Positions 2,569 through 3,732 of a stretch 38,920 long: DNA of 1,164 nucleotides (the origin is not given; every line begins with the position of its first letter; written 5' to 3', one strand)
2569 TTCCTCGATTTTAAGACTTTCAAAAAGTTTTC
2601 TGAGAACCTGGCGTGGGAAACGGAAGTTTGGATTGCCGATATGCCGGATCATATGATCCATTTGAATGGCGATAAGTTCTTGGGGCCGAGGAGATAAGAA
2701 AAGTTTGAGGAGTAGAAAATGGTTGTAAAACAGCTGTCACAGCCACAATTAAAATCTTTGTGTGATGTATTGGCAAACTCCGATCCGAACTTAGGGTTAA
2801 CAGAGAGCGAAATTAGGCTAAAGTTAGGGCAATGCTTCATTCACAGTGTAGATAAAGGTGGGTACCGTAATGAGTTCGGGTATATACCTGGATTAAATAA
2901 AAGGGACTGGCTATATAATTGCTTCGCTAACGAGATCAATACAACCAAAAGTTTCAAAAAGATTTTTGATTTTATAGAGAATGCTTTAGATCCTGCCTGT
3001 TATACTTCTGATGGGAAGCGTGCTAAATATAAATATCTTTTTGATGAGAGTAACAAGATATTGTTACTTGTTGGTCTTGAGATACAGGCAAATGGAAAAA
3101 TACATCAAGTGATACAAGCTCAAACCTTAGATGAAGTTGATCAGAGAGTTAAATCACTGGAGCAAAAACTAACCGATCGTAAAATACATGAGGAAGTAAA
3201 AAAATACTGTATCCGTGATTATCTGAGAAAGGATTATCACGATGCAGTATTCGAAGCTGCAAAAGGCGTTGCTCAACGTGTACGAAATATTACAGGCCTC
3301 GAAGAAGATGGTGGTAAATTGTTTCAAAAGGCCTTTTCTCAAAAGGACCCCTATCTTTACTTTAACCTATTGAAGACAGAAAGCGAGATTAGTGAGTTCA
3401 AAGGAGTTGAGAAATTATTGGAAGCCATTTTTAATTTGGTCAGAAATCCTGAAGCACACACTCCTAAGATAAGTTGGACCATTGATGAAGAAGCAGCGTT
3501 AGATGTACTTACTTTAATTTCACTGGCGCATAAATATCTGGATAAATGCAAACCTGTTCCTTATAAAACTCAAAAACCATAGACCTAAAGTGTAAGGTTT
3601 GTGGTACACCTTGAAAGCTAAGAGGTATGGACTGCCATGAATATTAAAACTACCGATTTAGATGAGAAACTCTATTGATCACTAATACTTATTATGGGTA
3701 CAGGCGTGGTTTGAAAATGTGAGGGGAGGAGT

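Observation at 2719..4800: HEPN-motif protein plus DUF2971-like protein appended to the RM operon: possible abortive-infection or toxin module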

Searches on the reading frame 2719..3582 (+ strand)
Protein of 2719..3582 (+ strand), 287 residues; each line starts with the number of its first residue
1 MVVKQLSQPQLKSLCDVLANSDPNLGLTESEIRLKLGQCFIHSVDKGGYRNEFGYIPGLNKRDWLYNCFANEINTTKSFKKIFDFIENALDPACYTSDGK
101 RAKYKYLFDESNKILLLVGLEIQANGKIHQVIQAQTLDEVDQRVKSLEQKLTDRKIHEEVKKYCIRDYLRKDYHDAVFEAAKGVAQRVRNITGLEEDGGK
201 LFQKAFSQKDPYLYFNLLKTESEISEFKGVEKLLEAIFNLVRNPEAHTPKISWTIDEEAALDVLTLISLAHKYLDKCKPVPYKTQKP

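Call 3: search_protein_families(library=pfam, proteins=[window:2719-3582:+], max_evalue=0.1)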
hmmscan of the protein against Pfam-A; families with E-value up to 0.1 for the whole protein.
window:2719-3582:+ (287 aa): 1 family
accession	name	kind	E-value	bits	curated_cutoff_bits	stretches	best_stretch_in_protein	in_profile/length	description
PF09509.15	Hypoth_Ymh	-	5.7e-39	133.1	25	1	154-274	1-119/119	Protein of unknown function (Hypoth_ymh)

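Call 4: search_protein_families(library=padloc, proteins=[window:2719-3582:+], max_evalue=0.1)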
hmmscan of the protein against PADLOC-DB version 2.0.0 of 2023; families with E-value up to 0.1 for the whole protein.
window:2719-3582:+ (287 aa): 4 families
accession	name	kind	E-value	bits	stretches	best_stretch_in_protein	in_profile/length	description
PDLC03987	PD-Lambda-3_B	-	7.6e-54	180.8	1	5-278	6-264/270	-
PDLC03988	PD-Lambda-3_B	-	3e-33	113.1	1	56-230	44-216/222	-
PDLC02412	Aga_HEPN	-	4.8e-11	40.3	1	156-276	254-378/382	Class II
PDLC01082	C3a168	-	0.002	15.7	1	110-174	42-105/318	Unknown function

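Call 5: search_protein_families(library=ncbifam, proteins=[window:2719-3582:+], max_evalue=0.1)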
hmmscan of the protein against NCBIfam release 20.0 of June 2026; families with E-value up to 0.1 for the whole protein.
window:2719-3582:+ (287 aa): 2 families
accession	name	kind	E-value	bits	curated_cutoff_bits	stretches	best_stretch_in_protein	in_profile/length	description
TIGR02391.1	hypoth_ymh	hypoth_equivalog_domain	4.8e-33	113.9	39.45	1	156-278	1-124/125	TIGR02391 family protein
NF006379.0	PRK08618.1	equivalog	0.079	12.3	417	0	104-180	119-193/326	ornithine cyclodeaminase family protein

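Call 21: find_homologous_proteins(query=window:2719-3582:+)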
Query window:2719-3582:+ (287 aa): 729 proteins with E <= 0.001 among 2069 candidates; the best 120 are listed.
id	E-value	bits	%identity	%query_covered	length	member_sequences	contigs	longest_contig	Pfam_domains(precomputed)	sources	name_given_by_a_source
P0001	8.5e-187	637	98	100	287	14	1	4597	PF09509.16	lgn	-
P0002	3.6e-155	534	86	94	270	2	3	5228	PF09509.16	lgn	-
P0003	6.4e-153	526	80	99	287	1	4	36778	PF09509.16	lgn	-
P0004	1.3e-146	505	79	99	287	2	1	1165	PF09509.16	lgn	-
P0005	4.3e-146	504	79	100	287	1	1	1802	PF09509.16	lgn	-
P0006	4.6e-146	504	79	100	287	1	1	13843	PF09509.16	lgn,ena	-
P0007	1.2e-145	502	78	100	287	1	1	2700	PF09509.16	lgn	-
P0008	4.9e-136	471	72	100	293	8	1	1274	PF09509.16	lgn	-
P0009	2.4e-135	469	74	99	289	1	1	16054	PF09509.16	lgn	-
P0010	8.8e-135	467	73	99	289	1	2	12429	PF09509.16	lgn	-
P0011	1.1e-134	466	75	98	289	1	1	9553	PF09509.16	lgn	-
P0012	1.9e-134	466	75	98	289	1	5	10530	PF09509.16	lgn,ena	-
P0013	1.9e-134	466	73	98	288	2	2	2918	PF09509.16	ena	-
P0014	3.8e-134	465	74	99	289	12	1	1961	PF09509.16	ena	-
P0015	5.7e-134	464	72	100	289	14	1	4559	PF09509.16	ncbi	ncbi:MAG: TIGR02391 family protein [Oscillospiraceae bacterium]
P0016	5.9e-134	464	74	98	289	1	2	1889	PF09509.16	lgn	-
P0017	7.8e-134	464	71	99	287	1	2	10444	PF09509.16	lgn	-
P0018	1.6e-133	462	74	98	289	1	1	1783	PF09509.16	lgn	-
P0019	9.3e-133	460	73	99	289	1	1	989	PF09509.16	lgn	-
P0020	4.6e-132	458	73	99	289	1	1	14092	PF09509.16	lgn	-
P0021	5.6e-132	457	72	98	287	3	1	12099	PF09509.16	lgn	-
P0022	6.6e-132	457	72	98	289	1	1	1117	PF09509.16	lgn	-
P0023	1.8e-131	456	71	99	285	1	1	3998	PF09509.16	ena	-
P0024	2.2e-131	456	71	99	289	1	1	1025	PF09509.16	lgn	-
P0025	2.6e-131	455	72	100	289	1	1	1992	PF09509.16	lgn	-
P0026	3.2e-131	455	72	98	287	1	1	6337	PF09509.16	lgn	-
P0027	3.3e-131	455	72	98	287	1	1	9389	PF09509.16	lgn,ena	-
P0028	3.7e-131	455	71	98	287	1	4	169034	PF09509.16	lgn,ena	-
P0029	6.2e-131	454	72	98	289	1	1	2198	PF09509.16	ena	-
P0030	1.4e-130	453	71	99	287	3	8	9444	PF09509.16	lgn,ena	-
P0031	3.3e-130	452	72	98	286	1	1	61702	PF09509.16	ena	-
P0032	8.7e-130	450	70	99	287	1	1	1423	PF09509.16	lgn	-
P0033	4.9e-129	448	70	99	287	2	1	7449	PF09509.16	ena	-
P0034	1.0e-128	447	71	99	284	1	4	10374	PF09509.16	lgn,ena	-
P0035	4.1e-128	445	69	99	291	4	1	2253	PF09509.16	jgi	-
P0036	1.2e-127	443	70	98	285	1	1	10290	PF09509.16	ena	-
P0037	2.5e-127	442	70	98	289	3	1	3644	PF09509.16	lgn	-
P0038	3.0e-127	442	71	98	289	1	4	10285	PF09509.16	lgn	-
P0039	2.0e-126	439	70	97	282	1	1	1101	PF09509.16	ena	-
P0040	9.8e-126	437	69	99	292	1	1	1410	PF09509.16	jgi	jgi:uncharacterized protein (TIGR02391 family)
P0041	6.2e-125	434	69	99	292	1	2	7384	PF09509.16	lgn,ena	-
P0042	1.9e-123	429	67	98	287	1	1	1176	PF09509.16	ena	-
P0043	6.2e-123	428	68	98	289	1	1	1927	PF09509.16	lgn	-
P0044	9.6e-122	424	67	99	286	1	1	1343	PF09509.16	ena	-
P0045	1.6e-121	423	81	79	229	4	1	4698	PF09509.16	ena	-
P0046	2.2e-119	416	68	98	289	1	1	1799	PF09509.16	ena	-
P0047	3.3e-118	412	66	97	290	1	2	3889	PF09509.16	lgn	-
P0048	1.0e-112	394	73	84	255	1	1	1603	PF09509.16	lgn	-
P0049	1.4e-112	394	64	97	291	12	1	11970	PF09509.16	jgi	jgi:uncharacterized protein (TIGR02391 family)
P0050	6.1e-112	392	63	97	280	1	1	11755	PF09509.16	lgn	-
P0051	1.2e-111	391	63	98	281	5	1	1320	PF09509.16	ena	-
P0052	2.5e-111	390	74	80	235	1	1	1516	PF09509.16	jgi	jgi:uncharacterized protein (TIGR02391 family)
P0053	4.6e-111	389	63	97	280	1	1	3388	PF09509.16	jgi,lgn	jgi:TIGR02391 family protein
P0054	1.1e-110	388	63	98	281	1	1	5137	PF09509.16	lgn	-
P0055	1.2e-110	387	63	99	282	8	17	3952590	PF09509.16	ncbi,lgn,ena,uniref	ncbi:TIGR02391 family protein [Caldifermentibacillus hisashii]|uniref:TIGR02391 family protein n=1 T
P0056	3.7e-110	386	63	94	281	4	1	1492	PF09509.16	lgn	-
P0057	4.2e-110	386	63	97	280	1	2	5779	PF09509.16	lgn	-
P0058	5.1e-110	385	63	97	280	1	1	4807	PF09509.16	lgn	-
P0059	1.0e-109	384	61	99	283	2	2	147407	PF09509.16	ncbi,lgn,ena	-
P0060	1.2e-109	384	63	99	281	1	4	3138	PF09509.16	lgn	-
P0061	1.4e-109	384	63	98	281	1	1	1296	PF09509.16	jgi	-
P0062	2.5e-109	383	62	98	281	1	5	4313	PF09509.16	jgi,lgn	jgi:uncharacterized protein (TIGR02391 family)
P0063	3.1e-109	383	60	98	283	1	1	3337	PF09509.16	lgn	-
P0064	3.7e-109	383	62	98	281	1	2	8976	PF09509.16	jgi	jgi:uncharacterized protein (TIGR02391 family)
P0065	4.3e-109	382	61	97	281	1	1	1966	PF09509.16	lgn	-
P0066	6.9e-109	382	61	99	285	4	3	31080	PF09509.16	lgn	-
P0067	7.0e-109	382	62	98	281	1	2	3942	PF09509.16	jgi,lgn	jgi:uncharacterized protein (TIGR02391 family)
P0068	7.0e-109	382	62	97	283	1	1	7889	PF09509.16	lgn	-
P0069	7.1e-109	382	64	98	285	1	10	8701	PF09509.16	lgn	-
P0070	7.9e-109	382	62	97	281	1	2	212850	PF09509.16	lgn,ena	-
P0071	1.0e-108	381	62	97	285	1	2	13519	PF09509.16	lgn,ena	-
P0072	1.1e-108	381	61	98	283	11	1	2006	PF09509.16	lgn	-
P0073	1.2e-108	381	61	97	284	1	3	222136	PF09509.16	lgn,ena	-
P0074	1.4e-108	381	61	98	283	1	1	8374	PF09509.16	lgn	-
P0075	3.9e-108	379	62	98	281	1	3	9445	PF09509.16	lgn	-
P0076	6.4e-108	379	62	98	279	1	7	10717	PF09509.16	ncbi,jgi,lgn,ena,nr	ncbi:MAG: TIGR02391 family protein [Clostridiaceae bacterium]|nr:TIGR02391 family protein [Clostridi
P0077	7.3e-108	378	59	98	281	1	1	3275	PF09509.16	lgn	-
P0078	8.0e-108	378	61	97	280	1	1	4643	PF09509.16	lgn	-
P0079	1.4e-107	377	62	97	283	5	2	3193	PF09509.16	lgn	-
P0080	2.1e-107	377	60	99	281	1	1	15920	PF09509.16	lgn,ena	-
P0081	3.0e-107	376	61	99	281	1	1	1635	PF09509.16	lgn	-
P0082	3.1e-107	376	60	99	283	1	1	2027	PF09509.16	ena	-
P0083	3.3e-107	376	60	99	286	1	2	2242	PF09509.16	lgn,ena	-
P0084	3.5e-107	376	60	98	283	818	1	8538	PF09509.16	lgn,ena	-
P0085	4.2e-107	376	62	98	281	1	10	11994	PF09509.16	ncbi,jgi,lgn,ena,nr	ncbi:MAG TPA: TIGR02391 family protein [Mariniphaga sp.]|nr:TIGR02391 family protein [Mariniphaga sp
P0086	4.3e-107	376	62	98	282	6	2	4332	PF09509.16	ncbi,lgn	-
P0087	4.5e-107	376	62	97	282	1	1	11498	PF09509.16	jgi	jgi:uncharacterized protein (TIGR02391 family)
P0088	5.5e-107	375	60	98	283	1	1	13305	PF09509.16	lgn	-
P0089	5.9e-107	375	59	98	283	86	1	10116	PF09509.16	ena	-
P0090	6.0e-107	375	59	99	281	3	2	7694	PF09509.16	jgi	-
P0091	7.2e-107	375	60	99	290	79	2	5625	PF09509.16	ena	-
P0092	8.1e-107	375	60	99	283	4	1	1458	PF09509.16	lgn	-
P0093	1.1e-106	375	60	98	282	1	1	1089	PF09509.16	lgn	-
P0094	1.1e-106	374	61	97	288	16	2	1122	PF09509.16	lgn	-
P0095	1.2e-106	374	61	97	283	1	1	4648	PF09509.16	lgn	-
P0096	1.2e-106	374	60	98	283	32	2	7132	PF09509.16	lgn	-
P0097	1.3e-106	374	60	98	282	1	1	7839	PF09509.16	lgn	-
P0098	1.3e-106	374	60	99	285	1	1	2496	PF09509.16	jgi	jgi:uncharacterized protein (TIGR02391 family)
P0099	1.3e-106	374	62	97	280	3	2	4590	PF09509.16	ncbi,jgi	jgi:uncharacterized protein (TIGR02391 family)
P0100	1.4e-106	374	62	97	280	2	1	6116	PF09509.16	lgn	-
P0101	1.5e-106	374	59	98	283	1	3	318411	PF09509.16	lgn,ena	-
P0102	1.6e-106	374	62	98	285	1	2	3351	PF09509.16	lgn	-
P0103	1.7e-106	374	59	99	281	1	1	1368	PF09509.16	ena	-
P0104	2.0e-106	374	60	98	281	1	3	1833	PF09509.16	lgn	-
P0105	2.3e-106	373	59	98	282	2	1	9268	PF09509.16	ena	-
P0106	2.5e-106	373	60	97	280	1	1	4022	PF09509.16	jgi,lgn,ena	-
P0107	2.8e-106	373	59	98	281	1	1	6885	PF09509.16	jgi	jgi:uncharacterized protein (TIGR02391 family)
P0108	4.0e-106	373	60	98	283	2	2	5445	PF09509.16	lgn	-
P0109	4.3e-106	373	59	98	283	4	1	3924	PF09509.16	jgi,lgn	jgi:uncharacterized protein (TIGR02391 family)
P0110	4.3e-106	373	58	99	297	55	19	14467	PF09509.16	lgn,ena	-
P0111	4.9e-106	372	60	98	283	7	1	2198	PF09509.16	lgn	-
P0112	5.5e-106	372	62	98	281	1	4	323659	PF09509.16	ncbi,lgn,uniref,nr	ncbi:TIGR02391 family protein [Desulfolucanica intricata]|uniref:TIGR02391 family protein n=1 Tax=De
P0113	5.7e-106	372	61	98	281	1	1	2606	PF09509.16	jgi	jgi:uncharacterized protein (TIGR02391 family)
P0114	6.6e-106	372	59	98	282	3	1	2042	PF09509.16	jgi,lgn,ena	-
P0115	8.3e-106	372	61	98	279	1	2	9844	PF09509.16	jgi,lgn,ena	-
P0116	8.8e-106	372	60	99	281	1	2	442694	PF09509.16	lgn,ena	-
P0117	9.6e-106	371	60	97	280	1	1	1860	PF09509.16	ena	-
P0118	1.1e-105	371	61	97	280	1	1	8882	PF09509.16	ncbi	-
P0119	1.2e-105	371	60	98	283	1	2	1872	PF09509.16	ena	-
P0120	1.2e-105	371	60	99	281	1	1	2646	PF09509.16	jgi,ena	-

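Call 23: find_encoding_contigs(protein=P0003, flank=8000, max_places=4)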
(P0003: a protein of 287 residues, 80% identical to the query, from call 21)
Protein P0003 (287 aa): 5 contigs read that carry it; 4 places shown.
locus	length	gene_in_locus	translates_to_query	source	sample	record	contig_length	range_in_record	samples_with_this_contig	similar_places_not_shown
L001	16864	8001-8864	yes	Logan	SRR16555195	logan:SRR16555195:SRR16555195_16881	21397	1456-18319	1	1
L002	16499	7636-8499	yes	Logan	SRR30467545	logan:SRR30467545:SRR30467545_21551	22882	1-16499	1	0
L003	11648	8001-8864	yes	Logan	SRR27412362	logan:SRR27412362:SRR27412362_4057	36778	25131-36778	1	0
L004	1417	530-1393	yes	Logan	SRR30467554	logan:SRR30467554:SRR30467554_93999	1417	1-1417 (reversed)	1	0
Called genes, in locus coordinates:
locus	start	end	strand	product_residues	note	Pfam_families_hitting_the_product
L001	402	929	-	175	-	PF01558:POR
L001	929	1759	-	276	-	PF02775:TPP_enzyme_C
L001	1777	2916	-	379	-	PF01855:POR_N, PF02780:Transketolase_C (weak), PF17147:PFOR_II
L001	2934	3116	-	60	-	PF12797:Fer4_2 (faint), PF13183:Fer4_8 (faint), PF13237:Fer4_10, PF14697:Fer4_21 (faint), PF00037:Fer4 (weak), PF12838:Fer4_7, PF13187:Fer4_9, PF00037:Fer4 (weak), +4 more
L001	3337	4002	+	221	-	PF00440:TetR_N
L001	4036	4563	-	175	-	PF00719:Pyrophosphatase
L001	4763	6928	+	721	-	PF12728:HTH_17 (faint), PF02384:N6_Mtase, PF01170:UPF0020 (faint), PF07669:Eco57I, PF12950:TaqI_C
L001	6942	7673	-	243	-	-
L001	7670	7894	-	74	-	PF12844:HTH_19 (weak), PF01381:HTH_3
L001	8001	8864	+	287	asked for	PF09509:Hypoth_Ymh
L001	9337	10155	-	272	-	PF03180:Lipoprotein_9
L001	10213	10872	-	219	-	PF00528:BPD_transp_1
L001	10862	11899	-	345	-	PF00005:ABC_tran, PF02463:SMC_N, PF13304:AAA_21 (weak), PF09383:NIL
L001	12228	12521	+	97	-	PF01371:Trp_repressor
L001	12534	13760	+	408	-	PF00155:Aminotran_1_2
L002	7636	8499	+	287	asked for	PF09509:Hypoth_Ymh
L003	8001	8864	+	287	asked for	PF09509:Hypoth_Ymh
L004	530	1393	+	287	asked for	PF09509:Hypoth_Ymh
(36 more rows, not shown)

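Call 30: find_related_loci(query=A1, collection=genome_contigs, flank=10000)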
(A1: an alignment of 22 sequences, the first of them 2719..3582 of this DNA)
Query A1 (287 aa) in genome_contigs; peptide patterns used: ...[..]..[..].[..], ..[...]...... (x = any residue, [..] = any of these).
193 stretches matched a pattern; 154 encode a relative of the query (tblastn E <= 1e-3); the best 80 are kept; 80 distinct loci.
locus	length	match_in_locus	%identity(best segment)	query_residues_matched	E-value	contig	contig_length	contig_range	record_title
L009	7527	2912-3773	98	1-287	2e-136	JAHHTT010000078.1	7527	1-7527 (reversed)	MAG: Odoribacter sp. isolate MAG089 MAG089_78, whole genome shotgun sequence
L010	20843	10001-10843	61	1-283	2e-117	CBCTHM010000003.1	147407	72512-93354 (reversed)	MAG TPA_asm: uncultured Eubacteriales bacterium isolate SRR20550410_concoct_0 genome assembly, contig: ERZ24911600.113,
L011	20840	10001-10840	60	2-283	4e-116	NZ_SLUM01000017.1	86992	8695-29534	Allofournierella massiliensis strain DSM 100451 Ga0244722_117, whole genome shotgun sequence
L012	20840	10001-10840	60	2-283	2e-115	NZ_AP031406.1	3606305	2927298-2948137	Owariibacterium komagatae strain 13GAM1G chromosome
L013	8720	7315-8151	62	1-281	4e-115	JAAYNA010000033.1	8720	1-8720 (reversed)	MAG: Clostridiaceae bacterium isolate AS20ysBPTH_8 12656_AS20, whole genome shotgun sequence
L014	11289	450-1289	59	2-283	9e-115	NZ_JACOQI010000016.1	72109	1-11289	Dysosmobacter segnis strain BX15 BX-15_ctg0016, whole genome shotgun sequence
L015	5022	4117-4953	62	1-281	7e-115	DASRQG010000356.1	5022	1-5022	MAG TPA_asm: Mariniphaga sp. isolate SMAG_U10316 k141_929565, whole genome shotgun sequence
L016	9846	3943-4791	60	2-286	1e-114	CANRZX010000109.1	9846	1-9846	MAG TPA_asm: uncultured Clostridia bacterium isolate SRR15510224_bin.55_metawrap_v1.3_MAG genome assembly, contig: NODE.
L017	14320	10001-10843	59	1-283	2e-113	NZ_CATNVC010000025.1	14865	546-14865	Butyricicoccus sp. Marseille-Q5471 contig00025, whole genome shotgun sequence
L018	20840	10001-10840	59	2-283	1e-112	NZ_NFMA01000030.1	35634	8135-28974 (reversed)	Flavonifractor sp. An100 An100_contig_30, whole genome shotgun sequence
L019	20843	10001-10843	58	1-283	3e-112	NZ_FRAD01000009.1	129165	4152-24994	Hathewaya proteolytica DSM 3090, whole genome shotgun sequence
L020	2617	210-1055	61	6-287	5e-117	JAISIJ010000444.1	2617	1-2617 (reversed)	MAG: Oscillospiraceae bacterium isolate Hm464_bin56 k119_1957981, whole genome shotgun sequence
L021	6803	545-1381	58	1-281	1e-111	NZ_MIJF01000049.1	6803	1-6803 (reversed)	Vulcanibacillus modesticaldus strain BR DSM-14931_Contig_52_85X, whole genome shotgun sequence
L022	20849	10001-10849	58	1-285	3e-111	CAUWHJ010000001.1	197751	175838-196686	MAG: uncultured Peptococcaceae bacterium isolate SRS17165169__bin28 genome assembly, contig: SRS17165169_NODE_8_length_1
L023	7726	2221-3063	59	1-283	7e-111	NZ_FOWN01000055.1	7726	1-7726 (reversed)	Halolactibacillus alkaliphilus strain CGMCC 1.6843, whole genome shotgun sequence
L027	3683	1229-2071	58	1-283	6e-112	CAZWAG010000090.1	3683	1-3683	MAG TPA_asm: uncultured Eubacterium sp. isolate binchicken_co370_224 genome assembly, contig: NODE_20192_length_3683_cov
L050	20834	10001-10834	54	6-283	2e-98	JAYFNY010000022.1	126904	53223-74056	MAG: Eubacteriales bacterium isolate 5C_59 c_5C_000000086040, whole genome shotgun sequence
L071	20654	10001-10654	43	65-285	5e-51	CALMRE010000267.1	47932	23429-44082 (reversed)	MAG TPA_asm: uncultured bacterium isolate SRR8868559_bin.180_CONCOCT_v1.1_MAG genome assembly, contig: ERZ1645192.179, w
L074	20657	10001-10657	42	56-277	2e-50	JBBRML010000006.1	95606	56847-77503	MAG: Fimbriimonadales bacterium isolate La1_metabat2.044 LA1C_B2.044_k141_2039150L_95606_cov_12.0089, whole genome shotg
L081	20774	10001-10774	37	6-278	3e-49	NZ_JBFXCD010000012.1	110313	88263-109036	MAG: Hydrogenophaga sp. isolate CA_2019_TPBS_61 NODE_1565_length_110313_cov_7.644093_TPBS, whole genome shotgun sequence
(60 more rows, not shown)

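Call 37: search_protein_families(library=pfam, proteins=[L010:10862-11671:+, L010:11668-14715:+, L074:8705-9880:+, L071:7875-9857:+, L027:128-1129:+, L081:9021-9962:+, L081:10918-13557:+, L081:13569-14387:+, L050:10903-12573:+, L027:2074-2712:+], max_evalue=0.01)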
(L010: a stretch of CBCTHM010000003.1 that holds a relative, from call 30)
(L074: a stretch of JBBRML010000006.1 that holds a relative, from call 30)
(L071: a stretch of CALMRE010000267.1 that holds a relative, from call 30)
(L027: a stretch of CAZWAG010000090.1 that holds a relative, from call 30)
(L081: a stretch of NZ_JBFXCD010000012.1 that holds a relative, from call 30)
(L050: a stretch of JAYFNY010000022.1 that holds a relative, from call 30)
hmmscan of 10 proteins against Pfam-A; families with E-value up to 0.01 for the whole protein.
L010:10862-11671:+ (269 aa): 1 family
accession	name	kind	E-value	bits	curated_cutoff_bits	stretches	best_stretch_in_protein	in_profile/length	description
PF08878.16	HamA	-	1.5e-09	38.5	25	1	77-216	35-173/230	HamA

L010:11668-14715:+ (1015 aa): 3 families
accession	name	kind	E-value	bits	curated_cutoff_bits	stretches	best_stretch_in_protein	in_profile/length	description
PF00270.35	DEAD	-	1.7e-24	86.9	26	1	251-408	10-165/167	DEAD/DEAH box helicase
PF04851.21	ResIII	-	3.8e-09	37.1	22.5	1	257-375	25-141/164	Type III restriction enzyme, res subunit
PF00271.37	Helicase_C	-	4.9e-06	27.2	23.5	1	564-637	41-110/110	Helicase conserved C-terminal domain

L074:8705-9880:+ (391 aa): 1 family
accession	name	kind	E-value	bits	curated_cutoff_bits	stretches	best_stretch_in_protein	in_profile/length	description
PF01420.25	Methylase_S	-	1.1e-18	68.4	22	2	2-170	5-162/168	Type I restriction modification DNA specificity domain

L071:7875-9857:+ (660 aa): 3 families
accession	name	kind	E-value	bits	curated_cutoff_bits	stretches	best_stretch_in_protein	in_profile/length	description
PF02384.22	N6_Mtase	-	2.4e-53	181.9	20.4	1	171-486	3-279/311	N-6 DNA Methylase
PF12161.14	HsdM_N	-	6e-23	82.4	24.5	1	10-145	2-135/135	HsdM N-terminal domain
PF07669.17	Eco57I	-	0.0046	17.5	25.3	0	258-415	3-165/171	Eco57I restriction-modification methylase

L027:128-1129:+ (333 aa): 1 family
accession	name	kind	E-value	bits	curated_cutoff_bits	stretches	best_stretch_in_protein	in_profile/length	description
PF14022.11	DUF4238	-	3.4e-20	73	27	1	8-331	1-277/281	Protein of unknown function (DUF4238)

L081:9021-9962:+ (313 aa): 0 families

L081:10918-13557:+ (879 aa): 5 families
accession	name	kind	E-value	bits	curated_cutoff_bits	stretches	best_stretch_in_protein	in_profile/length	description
PF13166.12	AAA_13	-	7.2e-15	55.2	36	1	631-835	495-688/713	AAA domain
PF02463.25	SMC_N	-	2.2e-09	37.5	40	1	422-698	135-198/220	RecF/RecN/SMC N terminal domain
PF13304.12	AAA_21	-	1.7e-07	32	27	1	628-701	230-302/304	AAA domain, putative AbiEii toxin, Type IV TA system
PF13476.12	AAA_23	-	2.1e-07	32.2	27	1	98-171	13-87/201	AAA domain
PF13514.12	AAA_27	-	0.007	16.4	22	0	99-135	18-57/206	AAA domain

L081:13569-14387:+ (272 aa): 0 families

L050:10903-12573:+ (556 aa): 2 families
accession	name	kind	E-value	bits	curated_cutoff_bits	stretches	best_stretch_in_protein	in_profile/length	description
PF01555.25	N6_N4_Mtase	-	3.5e-37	129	26.7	1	59-381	1-214/221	DNA methylase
PF03602.21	Cons_hypoth95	-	0.003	17.7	24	0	44-88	100-143/182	Conserved hypothetical protein 95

L027:2074-2712:+ (212 aa): 1 family
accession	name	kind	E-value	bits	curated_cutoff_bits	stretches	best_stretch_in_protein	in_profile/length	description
PF19503.4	DUF6037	-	3.2e-20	73.4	28.8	1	14-205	3-193/200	Family of unknown function (DUF6037)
